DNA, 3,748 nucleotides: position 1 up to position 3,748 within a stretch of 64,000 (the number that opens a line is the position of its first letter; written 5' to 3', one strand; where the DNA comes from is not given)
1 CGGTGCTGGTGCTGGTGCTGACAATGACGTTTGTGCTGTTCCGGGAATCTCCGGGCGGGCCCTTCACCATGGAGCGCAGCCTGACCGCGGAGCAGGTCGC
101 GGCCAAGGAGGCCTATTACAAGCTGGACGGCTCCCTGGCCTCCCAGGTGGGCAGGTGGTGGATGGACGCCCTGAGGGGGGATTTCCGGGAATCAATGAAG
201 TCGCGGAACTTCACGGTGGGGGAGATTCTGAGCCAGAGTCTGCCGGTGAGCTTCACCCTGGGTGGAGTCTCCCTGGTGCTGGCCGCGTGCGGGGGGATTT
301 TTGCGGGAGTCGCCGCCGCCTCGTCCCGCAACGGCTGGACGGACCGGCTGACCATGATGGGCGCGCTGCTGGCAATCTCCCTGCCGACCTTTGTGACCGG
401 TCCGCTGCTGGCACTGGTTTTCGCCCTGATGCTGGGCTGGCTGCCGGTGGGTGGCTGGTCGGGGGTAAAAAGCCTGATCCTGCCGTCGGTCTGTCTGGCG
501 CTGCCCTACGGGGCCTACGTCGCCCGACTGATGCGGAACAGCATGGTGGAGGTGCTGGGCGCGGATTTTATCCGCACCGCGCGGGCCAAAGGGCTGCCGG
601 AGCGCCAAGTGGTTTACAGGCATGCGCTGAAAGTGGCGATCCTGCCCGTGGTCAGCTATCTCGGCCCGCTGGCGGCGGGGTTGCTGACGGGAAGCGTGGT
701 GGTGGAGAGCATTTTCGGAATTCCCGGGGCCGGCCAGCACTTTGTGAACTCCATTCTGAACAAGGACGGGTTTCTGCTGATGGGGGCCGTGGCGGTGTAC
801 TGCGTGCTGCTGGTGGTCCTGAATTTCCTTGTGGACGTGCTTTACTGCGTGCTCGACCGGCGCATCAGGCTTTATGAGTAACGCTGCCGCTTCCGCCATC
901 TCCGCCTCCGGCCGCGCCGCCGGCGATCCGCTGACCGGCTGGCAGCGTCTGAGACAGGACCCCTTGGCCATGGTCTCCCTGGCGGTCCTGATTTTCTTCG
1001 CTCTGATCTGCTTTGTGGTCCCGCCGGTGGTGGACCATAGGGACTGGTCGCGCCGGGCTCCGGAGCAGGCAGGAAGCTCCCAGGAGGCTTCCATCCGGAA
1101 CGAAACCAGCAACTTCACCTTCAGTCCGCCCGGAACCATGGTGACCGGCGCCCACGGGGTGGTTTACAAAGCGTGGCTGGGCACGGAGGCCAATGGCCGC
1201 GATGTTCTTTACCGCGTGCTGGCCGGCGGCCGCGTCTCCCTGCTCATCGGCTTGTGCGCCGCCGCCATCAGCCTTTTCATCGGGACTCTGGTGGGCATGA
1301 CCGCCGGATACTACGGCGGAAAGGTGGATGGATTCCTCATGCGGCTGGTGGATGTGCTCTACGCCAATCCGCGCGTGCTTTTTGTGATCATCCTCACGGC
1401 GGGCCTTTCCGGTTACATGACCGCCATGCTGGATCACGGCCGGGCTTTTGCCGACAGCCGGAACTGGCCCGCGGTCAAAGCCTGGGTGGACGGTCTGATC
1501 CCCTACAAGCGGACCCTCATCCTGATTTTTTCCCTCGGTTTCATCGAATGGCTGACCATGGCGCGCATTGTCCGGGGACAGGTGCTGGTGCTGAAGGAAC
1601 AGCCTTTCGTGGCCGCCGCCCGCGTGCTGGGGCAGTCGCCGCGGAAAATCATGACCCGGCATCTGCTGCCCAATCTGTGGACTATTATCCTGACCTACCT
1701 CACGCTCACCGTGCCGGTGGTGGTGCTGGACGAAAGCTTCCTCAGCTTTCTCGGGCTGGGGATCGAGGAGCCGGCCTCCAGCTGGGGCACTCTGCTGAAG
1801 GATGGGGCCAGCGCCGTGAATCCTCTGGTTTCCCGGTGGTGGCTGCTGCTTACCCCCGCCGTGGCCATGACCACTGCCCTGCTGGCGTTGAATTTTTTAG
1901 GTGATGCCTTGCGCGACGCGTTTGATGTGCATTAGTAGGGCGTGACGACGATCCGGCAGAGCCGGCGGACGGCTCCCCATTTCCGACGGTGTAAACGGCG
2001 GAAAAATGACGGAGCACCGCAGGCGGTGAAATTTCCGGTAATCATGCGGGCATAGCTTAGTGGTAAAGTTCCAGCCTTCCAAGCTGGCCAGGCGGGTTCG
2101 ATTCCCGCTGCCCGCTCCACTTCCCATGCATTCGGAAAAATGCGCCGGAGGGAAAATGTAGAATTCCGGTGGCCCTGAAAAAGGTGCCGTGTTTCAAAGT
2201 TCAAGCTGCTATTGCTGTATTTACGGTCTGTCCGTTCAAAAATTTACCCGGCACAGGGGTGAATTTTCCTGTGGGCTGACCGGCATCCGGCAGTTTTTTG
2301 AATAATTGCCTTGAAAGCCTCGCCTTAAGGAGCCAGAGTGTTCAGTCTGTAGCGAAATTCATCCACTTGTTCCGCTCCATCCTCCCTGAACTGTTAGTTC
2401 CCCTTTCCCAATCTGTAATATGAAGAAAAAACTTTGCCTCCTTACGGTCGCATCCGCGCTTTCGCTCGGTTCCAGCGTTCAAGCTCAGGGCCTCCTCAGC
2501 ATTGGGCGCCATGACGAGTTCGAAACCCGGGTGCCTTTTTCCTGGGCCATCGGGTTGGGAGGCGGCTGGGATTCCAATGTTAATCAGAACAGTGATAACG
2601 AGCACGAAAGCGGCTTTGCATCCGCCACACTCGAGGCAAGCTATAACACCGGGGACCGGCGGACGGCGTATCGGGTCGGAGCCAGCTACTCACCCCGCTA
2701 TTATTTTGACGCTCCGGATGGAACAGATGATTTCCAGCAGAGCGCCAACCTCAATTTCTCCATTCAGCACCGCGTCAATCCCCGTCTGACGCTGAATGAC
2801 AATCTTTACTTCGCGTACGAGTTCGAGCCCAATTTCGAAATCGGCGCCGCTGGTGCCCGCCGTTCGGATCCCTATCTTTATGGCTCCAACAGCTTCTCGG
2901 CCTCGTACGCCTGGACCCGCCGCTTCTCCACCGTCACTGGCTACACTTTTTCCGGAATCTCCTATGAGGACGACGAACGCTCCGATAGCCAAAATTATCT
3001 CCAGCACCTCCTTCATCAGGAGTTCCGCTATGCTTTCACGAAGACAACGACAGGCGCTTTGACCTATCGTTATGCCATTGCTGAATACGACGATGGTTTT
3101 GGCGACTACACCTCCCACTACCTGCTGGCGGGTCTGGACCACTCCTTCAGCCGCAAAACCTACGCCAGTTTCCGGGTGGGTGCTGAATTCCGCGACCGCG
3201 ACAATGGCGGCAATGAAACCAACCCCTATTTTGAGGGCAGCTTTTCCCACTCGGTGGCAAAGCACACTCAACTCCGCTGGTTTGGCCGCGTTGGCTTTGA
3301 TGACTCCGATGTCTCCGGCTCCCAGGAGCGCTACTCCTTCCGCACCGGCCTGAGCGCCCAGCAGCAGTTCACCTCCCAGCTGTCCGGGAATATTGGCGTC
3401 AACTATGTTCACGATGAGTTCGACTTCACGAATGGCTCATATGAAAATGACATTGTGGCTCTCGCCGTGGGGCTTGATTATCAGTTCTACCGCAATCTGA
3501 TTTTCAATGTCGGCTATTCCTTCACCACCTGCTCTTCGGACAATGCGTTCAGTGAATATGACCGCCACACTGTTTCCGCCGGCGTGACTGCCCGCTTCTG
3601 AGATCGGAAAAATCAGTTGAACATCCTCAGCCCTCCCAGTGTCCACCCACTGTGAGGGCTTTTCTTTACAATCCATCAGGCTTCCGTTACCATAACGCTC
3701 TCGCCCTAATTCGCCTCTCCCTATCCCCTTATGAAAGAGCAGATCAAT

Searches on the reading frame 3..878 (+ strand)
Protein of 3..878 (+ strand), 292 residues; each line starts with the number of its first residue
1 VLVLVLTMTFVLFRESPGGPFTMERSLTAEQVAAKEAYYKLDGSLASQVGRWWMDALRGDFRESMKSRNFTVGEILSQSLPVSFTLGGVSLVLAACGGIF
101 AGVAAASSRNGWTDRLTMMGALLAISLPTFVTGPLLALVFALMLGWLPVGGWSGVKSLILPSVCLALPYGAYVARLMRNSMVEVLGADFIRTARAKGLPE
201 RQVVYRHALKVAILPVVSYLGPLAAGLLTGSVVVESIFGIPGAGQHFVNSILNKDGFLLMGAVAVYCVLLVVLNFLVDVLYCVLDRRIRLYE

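Call 39: search_protein_families(library=pfam, proteins=[window:3-878:+], max_evalue=0.001)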
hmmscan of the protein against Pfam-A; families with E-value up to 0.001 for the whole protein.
window:3-878:+ (292 aa): 1 family
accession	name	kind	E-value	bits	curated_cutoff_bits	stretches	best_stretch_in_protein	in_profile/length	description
PF00528.27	BPD_transp_1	-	2.7e-37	128.7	26.4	1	98-289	1-183/184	Binding-protein-dependent transport system inner membrane component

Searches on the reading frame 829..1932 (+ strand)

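Call 39: search_protein_families(library=pfam, proteins=[window:829-1932:+], max_evalue=0.001)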
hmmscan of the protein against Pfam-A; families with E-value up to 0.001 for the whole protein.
window:829-1932:+ (368 aa): 2 families
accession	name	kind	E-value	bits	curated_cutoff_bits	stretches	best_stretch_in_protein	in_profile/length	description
PF00528.27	BPD_transp_1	-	9.4e-24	84.6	26.4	1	152-366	1-179/184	Binding-protein-dependent transport system inner membrane component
PF12911.12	OppC_N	-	1.5e-08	34.8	23.9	1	38-70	7-39/53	N-terminal TM domain of oligopeptide transport permease C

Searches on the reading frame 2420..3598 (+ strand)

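Call 39: search_protein_families(library=pfam, proteins=[window:2420-3598:+], max_evalue=0.001)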
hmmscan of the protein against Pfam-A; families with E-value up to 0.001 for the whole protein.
window:2420-3598:+ (393 aa): 3 families
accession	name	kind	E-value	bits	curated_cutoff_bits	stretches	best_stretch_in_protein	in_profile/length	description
PF10082.15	BBP2_2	-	3.4e-09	36.5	23.7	1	271-393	258-378/378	Putative beta-barrel porin 2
PF11383.14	DUF3187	-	7.1e-06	25.8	24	0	310-381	203-273/320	Protein of unknown function (DUF3187)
PF19089.6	DUF5777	-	7.3e-05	22.6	23.1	1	294-389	108-200/247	Membrane bound beta barrel domain (DUF5777)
